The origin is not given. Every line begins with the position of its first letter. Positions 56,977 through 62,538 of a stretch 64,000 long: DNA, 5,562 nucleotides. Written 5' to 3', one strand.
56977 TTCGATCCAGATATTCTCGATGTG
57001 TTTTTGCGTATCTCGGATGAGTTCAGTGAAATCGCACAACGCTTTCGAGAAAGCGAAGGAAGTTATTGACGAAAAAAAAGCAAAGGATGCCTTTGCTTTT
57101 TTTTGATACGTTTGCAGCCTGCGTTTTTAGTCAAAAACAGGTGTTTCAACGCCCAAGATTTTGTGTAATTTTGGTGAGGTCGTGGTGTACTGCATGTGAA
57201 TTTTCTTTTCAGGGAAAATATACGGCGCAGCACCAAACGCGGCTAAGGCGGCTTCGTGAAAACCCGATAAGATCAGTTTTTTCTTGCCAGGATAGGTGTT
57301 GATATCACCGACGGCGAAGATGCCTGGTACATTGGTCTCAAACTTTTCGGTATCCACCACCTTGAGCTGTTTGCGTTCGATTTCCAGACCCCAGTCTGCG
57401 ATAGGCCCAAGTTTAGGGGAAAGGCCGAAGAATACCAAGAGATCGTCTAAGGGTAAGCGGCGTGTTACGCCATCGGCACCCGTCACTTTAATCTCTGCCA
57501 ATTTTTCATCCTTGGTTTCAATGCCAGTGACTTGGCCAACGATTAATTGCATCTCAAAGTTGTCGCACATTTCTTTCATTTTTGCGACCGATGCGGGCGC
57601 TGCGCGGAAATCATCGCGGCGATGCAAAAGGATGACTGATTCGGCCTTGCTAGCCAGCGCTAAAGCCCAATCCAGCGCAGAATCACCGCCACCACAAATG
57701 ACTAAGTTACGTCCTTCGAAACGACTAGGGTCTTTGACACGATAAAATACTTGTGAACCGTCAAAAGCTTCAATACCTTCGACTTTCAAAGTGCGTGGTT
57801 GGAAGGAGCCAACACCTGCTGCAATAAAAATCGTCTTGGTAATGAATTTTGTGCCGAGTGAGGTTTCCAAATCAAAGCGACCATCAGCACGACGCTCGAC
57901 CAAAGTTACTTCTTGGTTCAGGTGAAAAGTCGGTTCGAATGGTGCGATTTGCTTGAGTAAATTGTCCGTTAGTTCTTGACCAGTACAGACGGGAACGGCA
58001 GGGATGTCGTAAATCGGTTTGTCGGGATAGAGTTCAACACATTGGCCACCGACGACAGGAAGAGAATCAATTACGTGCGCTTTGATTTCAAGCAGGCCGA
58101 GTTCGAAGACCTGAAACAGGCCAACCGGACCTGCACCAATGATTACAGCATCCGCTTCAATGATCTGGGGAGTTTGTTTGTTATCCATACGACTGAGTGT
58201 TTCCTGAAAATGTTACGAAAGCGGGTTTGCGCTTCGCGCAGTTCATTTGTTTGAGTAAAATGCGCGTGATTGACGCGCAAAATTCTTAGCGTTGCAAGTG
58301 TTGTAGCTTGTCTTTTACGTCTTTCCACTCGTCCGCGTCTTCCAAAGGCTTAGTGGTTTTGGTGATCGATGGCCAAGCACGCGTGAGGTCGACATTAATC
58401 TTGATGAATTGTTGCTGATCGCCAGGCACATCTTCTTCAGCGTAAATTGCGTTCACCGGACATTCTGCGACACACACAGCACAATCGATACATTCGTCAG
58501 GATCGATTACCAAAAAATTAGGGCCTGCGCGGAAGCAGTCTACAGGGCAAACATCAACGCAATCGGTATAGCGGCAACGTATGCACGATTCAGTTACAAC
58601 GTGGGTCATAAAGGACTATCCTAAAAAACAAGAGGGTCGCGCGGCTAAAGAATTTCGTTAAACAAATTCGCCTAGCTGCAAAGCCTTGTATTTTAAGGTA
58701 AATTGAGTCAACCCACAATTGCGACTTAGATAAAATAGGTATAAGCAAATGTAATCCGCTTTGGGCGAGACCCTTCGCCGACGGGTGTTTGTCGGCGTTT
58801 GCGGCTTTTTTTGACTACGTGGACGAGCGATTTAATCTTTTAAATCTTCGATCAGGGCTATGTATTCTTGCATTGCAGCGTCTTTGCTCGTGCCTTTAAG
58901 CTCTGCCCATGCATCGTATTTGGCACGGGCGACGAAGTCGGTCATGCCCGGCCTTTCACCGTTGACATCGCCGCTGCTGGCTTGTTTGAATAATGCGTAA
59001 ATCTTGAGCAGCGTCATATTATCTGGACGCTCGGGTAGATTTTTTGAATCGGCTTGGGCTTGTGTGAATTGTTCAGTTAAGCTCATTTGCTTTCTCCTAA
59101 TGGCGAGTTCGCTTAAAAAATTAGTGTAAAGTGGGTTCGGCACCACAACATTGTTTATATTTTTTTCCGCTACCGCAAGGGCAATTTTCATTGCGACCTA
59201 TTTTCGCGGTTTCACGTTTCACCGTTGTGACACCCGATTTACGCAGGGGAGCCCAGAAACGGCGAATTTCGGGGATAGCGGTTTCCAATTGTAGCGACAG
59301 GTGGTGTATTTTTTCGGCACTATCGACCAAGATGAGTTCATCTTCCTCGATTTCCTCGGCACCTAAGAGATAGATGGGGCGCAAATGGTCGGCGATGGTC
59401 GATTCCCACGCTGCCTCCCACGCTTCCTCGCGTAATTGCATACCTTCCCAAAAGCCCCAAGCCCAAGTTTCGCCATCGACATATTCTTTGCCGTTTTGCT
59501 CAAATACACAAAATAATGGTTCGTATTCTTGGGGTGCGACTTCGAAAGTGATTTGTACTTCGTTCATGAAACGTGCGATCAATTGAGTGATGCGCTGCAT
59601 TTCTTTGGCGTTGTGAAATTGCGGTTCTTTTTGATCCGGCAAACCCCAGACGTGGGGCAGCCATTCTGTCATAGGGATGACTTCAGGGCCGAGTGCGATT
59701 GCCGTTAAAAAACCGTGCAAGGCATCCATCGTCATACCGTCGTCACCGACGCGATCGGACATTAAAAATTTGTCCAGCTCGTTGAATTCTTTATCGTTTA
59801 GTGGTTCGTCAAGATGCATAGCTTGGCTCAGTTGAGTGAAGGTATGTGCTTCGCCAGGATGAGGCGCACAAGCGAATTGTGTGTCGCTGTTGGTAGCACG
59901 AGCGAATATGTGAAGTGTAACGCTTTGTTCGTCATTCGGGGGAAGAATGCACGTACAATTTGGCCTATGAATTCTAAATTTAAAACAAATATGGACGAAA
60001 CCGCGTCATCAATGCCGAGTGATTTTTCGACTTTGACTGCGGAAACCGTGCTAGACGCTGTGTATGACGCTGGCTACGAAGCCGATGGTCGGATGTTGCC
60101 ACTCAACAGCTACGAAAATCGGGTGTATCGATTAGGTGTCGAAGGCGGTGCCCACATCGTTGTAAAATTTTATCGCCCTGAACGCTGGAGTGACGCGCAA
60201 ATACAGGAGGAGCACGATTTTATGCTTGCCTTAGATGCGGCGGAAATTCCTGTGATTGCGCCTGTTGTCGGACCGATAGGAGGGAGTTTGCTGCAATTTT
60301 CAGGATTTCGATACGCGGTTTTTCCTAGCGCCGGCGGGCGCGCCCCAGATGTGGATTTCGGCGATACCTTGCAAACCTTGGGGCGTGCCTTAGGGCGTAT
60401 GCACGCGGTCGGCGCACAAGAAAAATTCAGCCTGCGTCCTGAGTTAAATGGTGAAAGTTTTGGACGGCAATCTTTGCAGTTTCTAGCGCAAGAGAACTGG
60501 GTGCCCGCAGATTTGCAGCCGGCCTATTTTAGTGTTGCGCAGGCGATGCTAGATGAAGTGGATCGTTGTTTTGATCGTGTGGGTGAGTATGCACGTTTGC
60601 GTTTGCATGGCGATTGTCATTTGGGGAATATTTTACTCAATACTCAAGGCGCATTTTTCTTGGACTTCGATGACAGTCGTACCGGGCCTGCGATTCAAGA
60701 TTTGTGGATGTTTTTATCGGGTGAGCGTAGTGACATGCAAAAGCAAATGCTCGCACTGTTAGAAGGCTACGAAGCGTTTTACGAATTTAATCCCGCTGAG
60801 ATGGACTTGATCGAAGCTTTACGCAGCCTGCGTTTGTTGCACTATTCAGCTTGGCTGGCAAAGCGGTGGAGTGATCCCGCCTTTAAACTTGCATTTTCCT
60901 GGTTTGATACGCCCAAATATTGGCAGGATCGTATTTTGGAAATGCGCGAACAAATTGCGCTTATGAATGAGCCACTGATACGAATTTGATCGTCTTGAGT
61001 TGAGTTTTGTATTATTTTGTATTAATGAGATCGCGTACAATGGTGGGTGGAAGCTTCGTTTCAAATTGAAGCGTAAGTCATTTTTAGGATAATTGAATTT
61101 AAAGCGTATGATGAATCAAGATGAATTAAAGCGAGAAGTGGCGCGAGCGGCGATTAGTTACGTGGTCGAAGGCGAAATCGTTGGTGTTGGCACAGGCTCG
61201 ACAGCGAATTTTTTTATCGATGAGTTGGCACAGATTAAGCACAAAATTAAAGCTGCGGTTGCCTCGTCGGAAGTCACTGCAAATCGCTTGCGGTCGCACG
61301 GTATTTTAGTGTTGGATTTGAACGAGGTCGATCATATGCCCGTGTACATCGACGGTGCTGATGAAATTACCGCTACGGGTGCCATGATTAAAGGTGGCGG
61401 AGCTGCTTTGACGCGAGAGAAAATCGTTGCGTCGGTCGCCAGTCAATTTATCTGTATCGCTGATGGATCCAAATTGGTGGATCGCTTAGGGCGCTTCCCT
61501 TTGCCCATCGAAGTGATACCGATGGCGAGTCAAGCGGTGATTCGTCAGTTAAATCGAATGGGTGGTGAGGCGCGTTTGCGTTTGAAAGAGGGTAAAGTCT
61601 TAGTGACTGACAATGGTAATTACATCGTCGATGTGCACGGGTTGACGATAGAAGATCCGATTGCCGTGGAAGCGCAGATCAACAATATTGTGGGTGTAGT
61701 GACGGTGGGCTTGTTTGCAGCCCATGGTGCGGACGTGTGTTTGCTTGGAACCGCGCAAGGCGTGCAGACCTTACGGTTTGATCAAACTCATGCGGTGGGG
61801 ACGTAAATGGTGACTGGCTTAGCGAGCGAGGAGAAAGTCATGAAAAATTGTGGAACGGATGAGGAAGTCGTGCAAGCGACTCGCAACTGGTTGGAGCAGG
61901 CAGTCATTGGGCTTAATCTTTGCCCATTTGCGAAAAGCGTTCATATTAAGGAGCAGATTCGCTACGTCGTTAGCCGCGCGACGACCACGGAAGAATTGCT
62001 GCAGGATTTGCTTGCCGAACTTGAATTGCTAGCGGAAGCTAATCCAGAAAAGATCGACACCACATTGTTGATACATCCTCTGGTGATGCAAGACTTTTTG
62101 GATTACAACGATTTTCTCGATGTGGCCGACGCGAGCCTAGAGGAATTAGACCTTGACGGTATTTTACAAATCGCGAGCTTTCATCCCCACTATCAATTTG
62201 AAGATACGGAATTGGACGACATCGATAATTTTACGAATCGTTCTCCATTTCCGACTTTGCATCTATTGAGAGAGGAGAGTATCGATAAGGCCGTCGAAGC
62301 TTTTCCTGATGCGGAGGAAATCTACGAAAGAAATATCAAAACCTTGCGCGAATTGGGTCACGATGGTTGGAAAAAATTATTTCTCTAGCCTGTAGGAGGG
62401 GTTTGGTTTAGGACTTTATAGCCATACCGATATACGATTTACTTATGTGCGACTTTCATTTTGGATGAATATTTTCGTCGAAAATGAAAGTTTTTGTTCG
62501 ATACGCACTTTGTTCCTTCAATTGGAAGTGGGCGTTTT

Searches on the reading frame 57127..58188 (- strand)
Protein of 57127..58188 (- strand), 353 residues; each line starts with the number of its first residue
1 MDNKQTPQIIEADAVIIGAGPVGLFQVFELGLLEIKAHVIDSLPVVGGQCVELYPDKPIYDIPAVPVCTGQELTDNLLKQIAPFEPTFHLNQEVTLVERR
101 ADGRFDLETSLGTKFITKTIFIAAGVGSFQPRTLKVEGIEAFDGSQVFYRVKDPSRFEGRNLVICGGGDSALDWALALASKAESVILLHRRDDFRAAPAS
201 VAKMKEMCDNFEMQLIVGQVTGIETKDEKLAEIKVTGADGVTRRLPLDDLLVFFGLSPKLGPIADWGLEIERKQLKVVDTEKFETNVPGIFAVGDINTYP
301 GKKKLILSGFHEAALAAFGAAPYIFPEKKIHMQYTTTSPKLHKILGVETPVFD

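Call 16: search_protein_families(library=pfam, proteins=[window:57127-58188:-], max_evalue=0.001)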
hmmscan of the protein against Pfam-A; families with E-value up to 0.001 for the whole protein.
window:57127-58188:- (353 aa): 4 families
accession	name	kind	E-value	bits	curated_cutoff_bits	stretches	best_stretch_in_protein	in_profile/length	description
PF13738.12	Pyr_redox_3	-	6.1e-26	91.8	30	1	68-294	78-305/305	Pyridine nucleotide-disulphide oxidoreductase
PF07992.20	Pyr_redox_2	-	1.2e-24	87.6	26.1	1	13-297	2-277/291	Pyridine nucleotide-disulphide oxidoreductase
PF00070.33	Pyr_redox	-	1.9e-08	35.1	22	1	162-235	2-79/82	Pyridine nucleotide-disulphide oxidoreductase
PF03486.20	HI0933_like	-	8.7e-06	25.8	50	0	71-129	109-167/244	HI0933-like protein Rossmann domain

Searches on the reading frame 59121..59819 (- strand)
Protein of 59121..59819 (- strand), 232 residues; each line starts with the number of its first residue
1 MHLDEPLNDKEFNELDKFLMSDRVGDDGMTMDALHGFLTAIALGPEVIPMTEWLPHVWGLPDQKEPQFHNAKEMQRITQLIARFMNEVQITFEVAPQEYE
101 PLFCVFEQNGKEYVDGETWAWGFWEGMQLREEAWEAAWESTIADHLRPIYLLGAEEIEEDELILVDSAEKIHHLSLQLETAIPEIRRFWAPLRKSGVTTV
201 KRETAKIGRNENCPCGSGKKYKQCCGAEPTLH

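Call 16: search_protein_families(library=pfam, proteins=[window:59121-59819:-], max_evalue=0.001)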
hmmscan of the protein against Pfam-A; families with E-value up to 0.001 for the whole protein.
window:59121-59819:- (232 aa): 2 families
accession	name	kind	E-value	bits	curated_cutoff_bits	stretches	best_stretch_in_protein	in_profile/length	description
PF03695.18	UPF0149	-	5.3e-37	128.2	25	1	14-191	2-181/181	Uncharacterised protein family (UPF0149)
PF02810.21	SEC-C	-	1.7e-09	37.8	20.4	1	209-226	1-18/19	SEC-C motif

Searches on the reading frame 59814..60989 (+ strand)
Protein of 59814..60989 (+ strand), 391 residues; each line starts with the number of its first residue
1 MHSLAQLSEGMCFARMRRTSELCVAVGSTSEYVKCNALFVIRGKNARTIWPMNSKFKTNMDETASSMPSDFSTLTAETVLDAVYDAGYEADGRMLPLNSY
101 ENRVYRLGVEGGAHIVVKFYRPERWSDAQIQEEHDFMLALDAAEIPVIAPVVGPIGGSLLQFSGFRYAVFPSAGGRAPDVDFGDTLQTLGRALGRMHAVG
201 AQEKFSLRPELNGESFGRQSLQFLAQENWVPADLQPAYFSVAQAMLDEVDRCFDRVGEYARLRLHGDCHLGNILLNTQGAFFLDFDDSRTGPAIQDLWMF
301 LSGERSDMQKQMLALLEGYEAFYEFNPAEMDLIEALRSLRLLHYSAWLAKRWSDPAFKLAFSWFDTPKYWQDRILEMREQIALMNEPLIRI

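Call 16: search_protein_families(library=pfam, proteins=[window:59814-60989:+], max_evalue=0.001)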
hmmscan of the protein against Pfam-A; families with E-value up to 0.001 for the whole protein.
window:59814-60989:+ (391 aa): 2 families
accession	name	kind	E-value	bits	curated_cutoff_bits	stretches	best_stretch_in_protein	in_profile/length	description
PF01636.29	APH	-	2.4e-36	126.1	23.2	1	96-332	4-238/239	Phosphotransferase enzyme family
PF02958.26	EcKL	-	1.3e-05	25.2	22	1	236-303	190-263/294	Ecdysteroid kinase-like family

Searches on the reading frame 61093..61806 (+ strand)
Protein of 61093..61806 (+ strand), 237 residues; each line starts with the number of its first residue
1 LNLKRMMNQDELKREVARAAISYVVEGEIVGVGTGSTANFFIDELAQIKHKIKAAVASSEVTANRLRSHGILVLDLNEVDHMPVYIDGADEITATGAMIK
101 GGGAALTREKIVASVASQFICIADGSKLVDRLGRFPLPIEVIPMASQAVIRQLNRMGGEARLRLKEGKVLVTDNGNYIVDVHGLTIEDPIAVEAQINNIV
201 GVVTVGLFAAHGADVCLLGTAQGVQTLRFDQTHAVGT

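Call 16: search_protein_families(library=pfam, proteins=[window:61093-61806:+], max_evalue=0.001)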
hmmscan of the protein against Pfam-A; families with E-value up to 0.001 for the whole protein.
window:61093-61806:+ (237 aa): 2 families
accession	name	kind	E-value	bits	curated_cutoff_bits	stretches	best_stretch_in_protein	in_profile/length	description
PF06026.20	Rib_5-P_isom_A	-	6.4e-61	205.4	26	1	55-223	2-173/173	Ribose 5-phosphate isomerase A (phosphoriboisomerase A)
PF00455.28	DeoRC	-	1.3e-05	25.7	31.8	1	10-66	3-57/160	DeoR C terminal sensor domain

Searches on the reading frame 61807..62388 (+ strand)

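Call 16: search_protein_families(library=pfam, proteins=[window:61807-62388:+], max_evalue=0.001)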
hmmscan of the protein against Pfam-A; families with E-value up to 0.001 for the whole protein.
window:61807-62388:+ (193 aa): 1 family
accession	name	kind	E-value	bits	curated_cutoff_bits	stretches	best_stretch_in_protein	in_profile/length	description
PF07209.17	DUF1415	-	6.6e-76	254.3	26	1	21-190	2-171/171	Protein of unknown function (DUF1415)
